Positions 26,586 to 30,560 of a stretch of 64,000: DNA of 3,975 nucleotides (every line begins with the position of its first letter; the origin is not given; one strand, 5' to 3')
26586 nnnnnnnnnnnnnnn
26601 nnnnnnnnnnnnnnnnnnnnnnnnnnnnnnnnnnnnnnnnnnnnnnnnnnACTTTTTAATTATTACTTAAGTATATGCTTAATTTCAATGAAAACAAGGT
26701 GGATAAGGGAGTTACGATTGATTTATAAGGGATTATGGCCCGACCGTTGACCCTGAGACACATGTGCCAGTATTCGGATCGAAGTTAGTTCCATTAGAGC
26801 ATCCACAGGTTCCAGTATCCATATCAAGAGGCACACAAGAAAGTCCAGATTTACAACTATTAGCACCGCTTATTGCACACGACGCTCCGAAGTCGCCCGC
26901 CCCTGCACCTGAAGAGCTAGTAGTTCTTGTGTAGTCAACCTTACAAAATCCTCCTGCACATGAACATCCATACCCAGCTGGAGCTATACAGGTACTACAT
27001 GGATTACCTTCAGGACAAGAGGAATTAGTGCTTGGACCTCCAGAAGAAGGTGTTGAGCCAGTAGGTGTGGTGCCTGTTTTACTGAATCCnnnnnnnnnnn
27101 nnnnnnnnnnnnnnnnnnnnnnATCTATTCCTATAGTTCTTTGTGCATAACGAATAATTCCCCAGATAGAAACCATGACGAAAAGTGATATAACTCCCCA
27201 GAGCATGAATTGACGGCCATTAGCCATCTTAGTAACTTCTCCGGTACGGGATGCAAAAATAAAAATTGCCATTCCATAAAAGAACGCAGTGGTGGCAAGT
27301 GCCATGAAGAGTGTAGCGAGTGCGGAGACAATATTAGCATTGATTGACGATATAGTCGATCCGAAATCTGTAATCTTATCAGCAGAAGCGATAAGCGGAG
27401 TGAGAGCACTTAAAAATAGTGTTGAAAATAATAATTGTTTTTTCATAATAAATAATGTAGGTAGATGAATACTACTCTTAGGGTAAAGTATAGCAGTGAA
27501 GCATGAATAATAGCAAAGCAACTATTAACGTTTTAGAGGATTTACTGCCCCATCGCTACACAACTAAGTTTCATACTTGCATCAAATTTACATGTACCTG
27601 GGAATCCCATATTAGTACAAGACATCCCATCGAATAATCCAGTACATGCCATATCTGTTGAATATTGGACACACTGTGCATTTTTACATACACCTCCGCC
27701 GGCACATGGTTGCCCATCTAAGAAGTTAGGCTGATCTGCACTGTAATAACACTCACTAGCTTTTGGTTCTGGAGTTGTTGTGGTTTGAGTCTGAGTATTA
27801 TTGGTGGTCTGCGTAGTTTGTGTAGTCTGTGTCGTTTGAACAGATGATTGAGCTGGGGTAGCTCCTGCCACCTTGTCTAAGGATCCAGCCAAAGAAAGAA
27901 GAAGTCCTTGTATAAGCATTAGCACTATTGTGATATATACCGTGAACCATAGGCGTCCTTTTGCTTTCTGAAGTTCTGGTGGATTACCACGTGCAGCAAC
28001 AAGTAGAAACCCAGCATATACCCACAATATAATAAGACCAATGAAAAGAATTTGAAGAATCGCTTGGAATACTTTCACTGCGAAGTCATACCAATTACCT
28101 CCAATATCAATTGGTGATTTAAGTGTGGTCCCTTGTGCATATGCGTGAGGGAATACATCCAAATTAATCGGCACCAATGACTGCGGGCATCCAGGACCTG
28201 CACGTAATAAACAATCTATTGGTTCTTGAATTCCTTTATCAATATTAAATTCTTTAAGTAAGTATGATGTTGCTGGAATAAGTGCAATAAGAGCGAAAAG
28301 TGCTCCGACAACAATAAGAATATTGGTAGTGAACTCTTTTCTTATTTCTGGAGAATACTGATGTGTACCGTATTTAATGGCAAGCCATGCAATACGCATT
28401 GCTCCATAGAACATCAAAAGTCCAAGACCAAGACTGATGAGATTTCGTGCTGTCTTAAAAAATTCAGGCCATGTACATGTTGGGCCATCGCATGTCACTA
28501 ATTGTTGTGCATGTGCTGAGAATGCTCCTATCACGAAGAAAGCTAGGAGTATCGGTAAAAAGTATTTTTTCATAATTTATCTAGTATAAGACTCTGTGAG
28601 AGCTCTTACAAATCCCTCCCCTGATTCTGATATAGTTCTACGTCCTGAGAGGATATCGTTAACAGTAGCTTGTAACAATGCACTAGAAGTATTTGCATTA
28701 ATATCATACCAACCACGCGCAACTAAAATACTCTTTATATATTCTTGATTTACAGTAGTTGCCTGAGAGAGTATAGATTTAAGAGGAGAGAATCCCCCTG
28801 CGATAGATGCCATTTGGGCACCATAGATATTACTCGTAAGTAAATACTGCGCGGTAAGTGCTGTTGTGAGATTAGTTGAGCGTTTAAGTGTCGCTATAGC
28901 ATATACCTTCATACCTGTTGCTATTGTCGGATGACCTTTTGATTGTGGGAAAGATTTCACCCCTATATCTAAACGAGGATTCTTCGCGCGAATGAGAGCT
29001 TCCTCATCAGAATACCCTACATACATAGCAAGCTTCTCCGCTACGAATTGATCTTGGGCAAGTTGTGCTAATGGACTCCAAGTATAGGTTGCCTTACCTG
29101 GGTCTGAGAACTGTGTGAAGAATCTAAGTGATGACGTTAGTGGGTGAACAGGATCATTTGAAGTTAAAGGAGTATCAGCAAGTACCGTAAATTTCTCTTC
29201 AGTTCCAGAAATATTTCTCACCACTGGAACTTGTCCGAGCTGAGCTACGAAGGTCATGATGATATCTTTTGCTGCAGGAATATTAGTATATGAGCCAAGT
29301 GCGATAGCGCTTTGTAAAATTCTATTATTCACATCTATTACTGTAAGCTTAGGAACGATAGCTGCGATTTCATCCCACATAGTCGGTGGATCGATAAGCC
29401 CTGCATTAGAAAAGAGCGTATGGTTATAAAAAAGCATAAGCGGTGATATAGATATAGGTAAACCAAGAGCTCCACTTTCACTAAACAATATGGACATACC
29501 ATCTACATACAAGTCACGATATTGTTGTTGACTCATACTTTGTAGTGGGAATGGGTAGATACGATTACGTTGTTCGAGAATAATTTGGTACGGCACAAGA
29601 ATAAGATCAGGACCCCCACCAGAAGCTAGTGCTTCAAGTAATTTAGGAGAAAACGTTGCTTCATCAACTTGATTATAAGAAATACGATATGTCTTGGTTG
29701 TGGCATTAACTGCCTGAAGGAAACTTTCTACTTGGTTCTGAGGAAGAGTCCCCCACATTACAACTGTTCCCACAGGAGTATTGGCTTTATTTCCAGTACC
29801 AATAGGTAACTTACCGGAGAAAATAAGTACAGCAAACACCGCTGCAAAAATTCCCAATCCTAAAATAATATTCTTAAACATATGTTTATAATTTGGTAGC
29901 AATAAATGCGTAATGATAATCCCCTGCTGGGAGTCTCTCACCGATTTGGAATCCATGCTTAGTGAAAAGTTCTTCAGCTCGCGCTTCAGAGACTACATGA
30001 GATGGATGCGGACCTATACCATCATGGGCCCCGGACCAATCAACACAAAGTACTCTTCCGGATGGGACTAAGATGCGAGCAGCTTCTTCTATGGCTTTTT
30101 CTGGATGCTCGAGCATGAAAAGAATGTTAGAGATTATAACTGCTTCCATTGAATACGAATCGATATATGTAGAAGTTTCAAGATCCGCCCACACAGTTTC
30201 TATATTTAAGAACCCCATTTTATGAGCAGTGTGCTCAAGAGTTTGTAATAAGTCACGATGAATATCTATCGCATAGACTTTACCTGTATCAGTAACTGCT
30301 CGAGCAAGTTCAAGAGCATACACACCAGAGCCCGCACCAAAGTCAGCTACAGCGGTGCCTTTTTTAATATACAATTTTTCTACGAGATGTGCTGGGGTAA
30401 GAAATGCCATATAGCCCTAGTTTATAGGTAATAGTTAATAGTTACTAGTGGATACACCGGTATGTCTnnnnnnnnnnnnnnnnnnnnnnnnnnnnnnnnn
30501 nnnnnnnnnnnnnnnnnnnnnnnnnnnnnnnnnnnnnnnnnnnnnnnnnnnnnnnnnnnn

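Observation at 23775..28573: Array of five paralogous VirB2/TrbC-like pilin-like proteins embedded among essential genes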

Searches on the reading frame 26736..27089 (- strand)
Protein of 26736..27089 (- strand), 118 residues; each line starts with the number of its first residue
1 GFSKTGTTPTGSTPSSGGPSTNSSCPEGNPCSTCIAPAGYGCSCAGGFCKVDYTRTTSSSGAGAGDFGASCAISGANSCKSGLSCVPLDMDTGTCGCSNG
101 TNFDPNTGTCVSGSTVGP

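Call 89: search_protein_families(library=pfam, proteins=[window:26736-27089:-], max_evalue=1)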
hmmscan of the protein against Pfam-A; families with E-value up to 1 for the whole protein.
seq(118 aa): 0 families
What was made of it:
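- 26733..27446 (-): P4: signal peptide (ASA|DK), one pilin domain carrying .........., and a G/S/T-rich C-terminal tail of about 120 aa with 12 Cys. Call 89: the tail has no Pfam family.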

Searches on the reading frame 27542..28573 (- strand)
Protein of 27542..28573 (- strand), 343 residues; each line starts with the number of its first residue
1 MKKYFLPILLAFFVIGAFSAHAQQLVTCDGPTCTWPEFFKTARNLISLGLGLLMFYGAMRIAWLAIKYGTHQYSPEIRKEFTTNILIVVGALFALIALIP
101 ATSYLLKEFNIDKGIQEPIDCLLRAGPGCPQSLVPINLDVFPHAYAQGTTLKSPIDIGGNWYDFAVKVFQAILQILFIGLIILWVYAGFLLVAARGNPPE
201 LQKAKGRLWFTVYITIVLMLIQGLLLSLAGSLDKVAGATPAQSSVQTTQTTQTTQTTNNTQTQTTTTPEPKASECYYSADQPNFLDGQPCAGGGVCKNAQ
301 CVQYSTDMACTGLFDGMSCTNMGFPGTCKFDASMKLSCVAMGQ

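Call 4: search_protein_families(library=pfam, proteins=[window:27542-28573:-], max_evalue=1)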
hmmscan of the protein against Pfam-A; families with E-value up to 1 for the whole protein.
window:27542-28573:- (343 aa): 3 families
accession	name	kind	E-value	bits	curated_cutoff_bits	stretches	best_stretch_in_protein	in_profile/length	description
PF18895.5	T4SS_pilin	-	0.0026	18.2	26.6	1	166-224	10-67/71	Type IV secretion system pilin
PF16118.10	DUF4834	-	0.013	16.8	27.8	1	210-267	11-64/99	Domain of unknown function (DUF4834)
PF07331.16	TctB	-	0.32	11.6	29.1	0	180-230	37-90/137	Tripartite tricarboxylate transporter TctB family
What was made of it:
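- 27542..28573 (-): P5: signal peptide (AHA|QQ), two tandem VirB2-like pilin domains (helical hairpins about residues 35-108 and 161-236), an internal FPHAYAQ motif at the domain junction, a T/Q-rich linker and an 8-Cys C-terminal tail. First pilin gene after the SBP. Call 4: PF18895 E 0.0026 on residues 166-224.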

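Call 5: search_protein_families(library=ncbifam, proteins=[window:27542-28573:-], max_evalue=1)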
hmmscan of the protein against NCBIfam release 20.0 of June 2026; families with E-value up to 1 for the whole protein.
window:27542-28573:- (343 aa): 3 families
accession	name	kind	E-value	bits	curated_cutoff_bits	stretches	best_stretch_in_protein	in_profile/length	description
NF045849.1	ICE_MMCAP2_0565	equivalog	0.00029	20.4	40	2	46-101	17-72/80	Mbov_0395 family pilin-like conjugal transfer protein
NF041742.1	WGxxGxxG_fam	subfamily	0.089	13.4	35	0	224-264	12-44/69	WGxxGxxG family protein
NF042915.1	MAB_1171c_fam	subfamily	0.36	9.8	100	1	45-98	174-225/362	MAB_1171c family putative transporter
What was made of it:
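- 27542..28573 (-): Call 5: NF045849 E 2.9e-4, two stretches, best 46-101.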

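Call 42: find_homologous_proteins(query=window:27542-28573:-, max_evalue=0.001)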
Query window:27542-28573:- (343 aa): 3 proteins with E <= 0.001 among 8000 candidates.
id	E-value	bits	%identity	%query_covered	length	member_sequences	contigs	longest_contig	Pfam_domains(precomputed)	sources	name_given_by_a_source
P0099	7.4e-62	227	47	62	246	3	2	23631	-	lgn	-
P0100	2.4e-59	219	45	62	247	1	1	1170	-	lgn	-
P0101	6.0e-9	53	27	40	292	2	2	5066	-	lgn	-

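Call 53: predict_structure(alignment_id=A2)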
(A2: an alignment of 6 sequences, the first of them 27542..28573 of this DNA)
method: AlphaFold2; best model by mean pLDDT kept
length: 343 residues; sequences in the alignment: 6
mean_pLDDT: 50.7   pTM: 0.30
mean pLDDT of the five models: 50.7, 49.4, 45.6, 44.2, 43.7
residues with pLDDT >= 90: 0; 70-90: 56; 50-70: 104; < 50: 183
segments of 3 or more residues with pLDDT < 50: 20-32, 103-107, 109-160, 232-289, 291-293, 295-343
pLDDT, mean of each block of 10 residues (from residue 1): 55 57 45 53 62 65 63 60 64 59 49 43 42 35 34 36 60 77 81 80 78 80 68 42 27 23 24 37 44 46 31 31 39 40 29
secondary structure, 60 per line:
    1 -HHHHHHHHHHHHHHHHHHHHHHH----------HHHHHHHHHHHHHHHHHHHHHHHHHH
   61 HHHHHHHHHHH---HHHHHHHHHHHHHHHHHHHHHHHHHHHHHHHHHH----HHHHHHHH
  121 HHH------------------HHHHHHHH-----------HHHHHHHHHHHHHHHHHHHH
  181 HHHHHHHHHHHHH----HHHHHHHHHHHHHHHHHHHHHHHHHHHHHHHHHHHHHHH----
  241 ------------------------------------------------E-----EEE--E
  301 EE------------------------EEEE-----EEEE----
elements in order: H2-24 H35-71 H75-108 H113-123 H142-149 H161-193 H198-236 E295-297 E300-302 E327-330 E336-339
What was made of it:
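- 27542..28573 (-): Call 53: AF2 helices, overall low confidence (pLDDT 50.7).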

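Call 57: search_protein_families(library=phrogs, proteins=[window:27542-28573:-], max_evalue=0.01)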
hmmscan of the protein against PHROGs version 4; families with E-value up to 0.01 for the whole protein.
window:27542-28573:- (343 aa): 0 families

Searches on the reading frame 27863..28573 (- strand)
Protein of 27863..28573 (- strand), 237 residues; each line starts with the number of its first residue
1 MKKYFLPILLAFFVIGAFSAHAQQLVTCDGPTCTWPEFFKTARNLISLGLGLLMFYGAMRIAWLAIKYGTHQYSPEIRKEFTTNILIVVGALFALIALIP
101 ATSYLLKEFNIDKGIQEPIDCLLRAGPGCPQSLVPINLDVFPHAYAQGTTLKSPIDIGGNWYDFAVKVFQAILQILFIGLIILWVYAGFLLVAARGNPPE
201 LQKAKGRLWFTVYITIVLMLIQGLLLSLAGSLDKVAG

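Call 44: find_homologous_proteins(query=window:27863-28573:-, max_evalue=0.01)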
Query seq(237 aa) (237 aa): 4 proteins with E <= 0.01 among 2135 candidates.
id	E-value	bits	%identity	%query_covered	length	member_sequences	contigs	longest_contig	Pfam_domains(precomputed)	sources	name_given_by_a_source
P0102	9.9e-65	236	48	90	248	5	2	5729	-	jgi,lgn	jgi:hypothetical protein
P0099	2.5e-62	228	47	90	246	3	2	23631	-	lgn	-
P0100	8.5e-60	220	45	90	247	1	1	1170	-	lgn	-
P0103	6.3e-36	142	52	55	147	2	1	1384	-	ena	-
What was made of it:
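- Tried and rejected: The word-based search was swamped by the T/Q-rich linker (calls 42, 44, 53).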

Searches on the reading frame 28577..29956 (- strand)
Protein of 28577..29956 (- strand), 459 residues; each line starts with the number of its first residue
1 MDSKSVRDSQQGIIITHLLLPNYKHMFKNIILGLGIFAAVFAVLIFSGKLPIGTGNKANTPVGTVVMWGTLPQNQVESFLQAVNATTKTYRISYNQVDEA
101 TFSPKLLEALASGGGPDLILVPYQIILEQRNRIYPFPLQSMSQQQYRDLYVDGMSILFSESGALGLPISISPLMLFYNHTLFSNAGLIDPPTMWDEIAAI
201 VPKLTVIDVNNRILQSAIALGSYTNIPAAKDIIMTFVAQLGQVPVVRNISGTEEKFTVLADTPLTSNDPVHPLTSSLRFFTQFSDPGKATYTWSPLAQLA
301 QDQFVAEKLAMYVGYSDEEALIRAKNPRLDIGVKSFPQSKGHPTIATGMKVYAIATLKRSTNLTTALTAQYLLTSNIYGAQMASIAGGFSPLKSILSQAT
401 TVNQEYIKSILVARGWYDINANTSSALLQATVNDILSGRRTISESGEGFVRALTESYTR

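Call 4: search_protein_families(library=pfam, proteins=[window:28577-29956:-], max_evalue=1)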
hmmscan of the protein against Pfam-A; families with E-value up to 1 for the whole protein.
window:28577-29956:- (459 aa): 1 family
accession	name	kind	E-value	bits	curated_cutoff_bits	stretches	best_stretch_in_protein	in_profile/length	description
PF01547.30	SBP_bac_1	-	3.1e-11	44.2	26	1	78-362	9-289/307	Bacterial extracellular solute-binding protein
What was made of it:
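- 28577..29881 (-): Membrane-anchored SBP_bac_1 (ABC-type sugar-binding fold) protein with no adjacent permease. Its stop lies 3 nt before the P5 start. Probable functional partner of the array. Call 4: PF01547 E 3e-11.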

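Call 5: search_protein_families(library=ncbifam, proteins=[window:28577-29956:-], max_evalue=1)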
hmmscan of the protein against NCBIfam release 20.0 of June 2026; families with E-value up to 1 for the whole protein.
window:28577-29956:- (459 aa): 2 families
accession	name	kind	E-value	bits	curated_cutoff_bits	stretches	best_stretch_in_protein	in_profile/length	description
TIGR03850.1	bind_CPR_0540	equivalog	0.0005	18.8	299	1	166-200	154-187/437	carbohydrate ABC transporter substrate-binding protein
NF007011.0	PRK09474.1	equivalog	0.011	14.6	291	1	109-204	76-165/396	maltose/maltodextrin ABC transporter substrate-binding protein MalE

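Call 50: search_solved_structures(query=window:28577-29884:-, max_evalue=0.01)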
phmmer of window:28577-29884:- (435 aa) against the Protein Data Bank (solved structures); distinct sequences matched with E-value up to 0.01: 9.
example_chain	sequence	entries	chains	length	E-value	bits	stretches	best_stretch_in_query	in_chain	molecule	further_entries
5u2p_A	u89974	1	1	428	3.7e-05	26.2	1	79-355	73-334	Sugar ABC transporter substrate-binding protein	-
4r9f_A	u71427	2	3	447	5.2e-05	25.7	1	79-319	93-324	MBP1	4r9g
7bvt_A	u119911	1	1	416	0.0001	24.7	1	43-176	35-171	Hypothetical sugar ABC-transporter sugar binding protein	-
4qrz_A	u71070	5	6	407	0.00017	24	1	41-182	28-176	ABC-TYPE SUGAR TRANSPORTER | ABC transporter, substrate binding protein (Sugar)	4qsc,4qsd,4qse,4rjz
2z8d_A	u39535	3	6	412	0.00067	22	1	81-176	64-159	Galacto-N-biose/lacto-N-biose I transporter substrate-binding protein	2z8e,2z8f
5ci5_A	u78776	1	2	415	0.0011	21.4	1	74-193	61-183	Extracellular solute-binding protein family 1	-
8art_A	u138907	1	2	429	0.0017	20.7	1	30-175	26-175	Putative secreted maltose-binding protein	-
3zkk_A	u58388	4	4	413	0.0019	20.5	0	135-200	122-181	XOS BINDING PROTEIN | PUTATIVE SUGAR TRANSPORTER SOLUTE-BINDING PROTEIN | SUGAR TRANSPORTER SOLUTE-BINDING PROTEIN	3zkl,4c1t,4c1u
4ry1_A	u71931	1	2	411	0.0079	18.5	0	77-178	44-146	Periplasmic solute binding protein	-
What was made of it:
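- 28577..29881 (-): Call 50: distant sugar-SBP structures.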

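Call 57: search_protein_families(library=phrogs, proteins=[window:28577-29884:-], max_evalue=0.01)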
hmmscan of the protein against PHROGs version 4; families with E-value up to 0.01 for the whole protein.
window:28577-29884:- (435 aa): 0 families

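Call 87: find_related_loci(query=A3, collection=metagenome_contigs, flank=6000)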
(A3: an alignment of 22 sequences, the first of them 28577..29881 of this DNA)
Query A3 (434 aa) in metagenome_contigs; peptide patterns used: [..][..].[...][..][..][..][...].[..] (x = any residue, [..] = any of these).
600 stretches matched a pattern (row limit reached: there are more); 589 encode a relative of the query (tblastn E <= 1e-3); the best 80 are kept; 80 distinct loci.
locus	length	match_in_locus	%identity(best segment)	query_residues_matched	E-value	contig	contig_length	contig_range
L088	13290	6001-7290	47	1-434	2e-126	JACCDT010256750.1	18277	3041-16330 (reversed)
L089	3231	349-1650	45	1-433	2e-120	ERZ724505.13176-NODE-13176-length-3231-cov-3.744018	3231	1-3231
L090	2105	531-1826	43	1-433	8e-121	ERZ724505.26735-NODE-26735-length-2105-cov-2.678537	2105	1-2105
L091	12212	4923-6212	43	1-434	7e-114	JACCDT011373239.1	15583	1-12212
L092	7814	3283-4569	44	1-433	7e-111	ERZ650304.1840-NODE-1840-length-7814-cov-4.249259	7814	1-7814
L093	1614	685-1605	51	1-308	7e-108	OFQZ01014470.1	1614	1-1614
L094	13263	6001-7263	45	1-424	4e-120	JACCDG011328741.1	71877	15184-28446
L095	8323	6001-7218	35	5-416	1e-79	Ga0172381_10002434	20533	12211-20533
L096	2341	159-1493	35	2-434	2e-81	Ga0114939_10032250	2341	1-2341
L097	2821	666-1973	33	1-430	5e-78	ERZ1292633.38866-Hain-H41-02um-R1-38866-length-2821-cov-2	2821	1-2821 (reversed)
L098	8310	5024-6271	34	1-418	8e-75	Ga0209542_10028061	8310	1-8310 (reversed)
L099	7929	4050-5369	33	2-432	3e-74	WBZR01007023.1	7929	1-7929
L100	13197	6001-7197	35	14-417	1e-73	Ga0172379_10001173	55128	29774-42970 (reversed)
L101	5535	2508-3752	34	2-420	1e-73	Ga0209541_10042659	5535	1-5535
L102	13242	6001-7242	34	2-420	1e-72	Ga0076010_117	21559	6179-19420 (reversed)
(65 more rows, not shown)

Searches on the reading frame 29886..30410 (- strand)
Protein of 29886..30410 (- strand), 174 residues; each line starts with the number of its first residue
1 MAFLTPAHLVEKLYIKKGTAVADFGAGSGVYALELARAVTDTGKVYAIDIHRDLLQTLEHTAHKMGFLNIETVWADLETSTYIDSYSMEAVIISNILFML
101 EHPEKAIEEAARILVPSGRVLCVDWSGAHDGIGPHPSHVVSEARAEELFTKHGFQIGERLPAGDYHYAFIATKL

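Call 56: search_protein_families(library=pfam, proteins=[window:29886-30410:-], max_evalue=0.001)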
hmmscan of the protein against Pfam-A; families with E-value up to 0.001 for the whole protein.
window:29886-30410:- (174 aa): 11 families
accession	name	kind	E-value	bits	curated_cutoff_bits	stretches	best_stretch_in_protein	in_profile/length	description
PF08241.18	Methyltransf_11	-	2.8e-13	50.7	21.2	1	23-122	2-95/95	Methyltransferase domain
PF13649.12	Methyltransf_25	-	4.3e-13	50.2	27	1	21-118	1-97/97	Methyltransferase domain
PF01209.24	Ubie_methyltran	-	7.5e-13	48.8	20.1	1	15-126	45-155/233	ubiE/COQ5 methyltransferase family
PF13847.12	Methyltransf_31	-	2.8e-12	47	27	1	15-126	1-113/145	Methyltransferase domain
PF08704.16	GCD14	-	8.9e-09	35.8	26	1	9-122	32-143/247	tRNA methyltransferase complex GCD14 subunit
PF05175.20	MTS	-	2.3e-07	31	23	1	9-123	23-139/170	Methyltransferase small domain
PF08242.18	Methyltransf_12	-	1.1e-06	29.7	30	1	23-120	2-98/98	Methyltransferase domain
PF13489.12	Methyltransf_23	-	1.3e-06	28.7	27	1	8-128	11-122/164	Methyltransferase domain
PF01135.25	PCMT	-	1.6e-05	25.2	20.3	1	6-76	62-132/210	Protein-L-isoaspartate(D-aspartate) O-methyltransferase (PCMT)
PF06325.19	PrmA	-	2.7e-05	24.3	22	1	14-119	158-255/296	Ribosomal protein L11 methyltransferase (PrmA)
PF01269.23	Fibrillarin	-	0.00065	19.3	27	1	10-65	64-119/227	Fibrillarin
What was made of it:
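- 29886..30410 (-): Class I SAM-dependent methyltransferase, 4 nt upstream of the SBP start. Conserved neighbour (gyrA-MTase-SBP-pilins). Any role in the system is unknown. Call 56 (Pfam).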
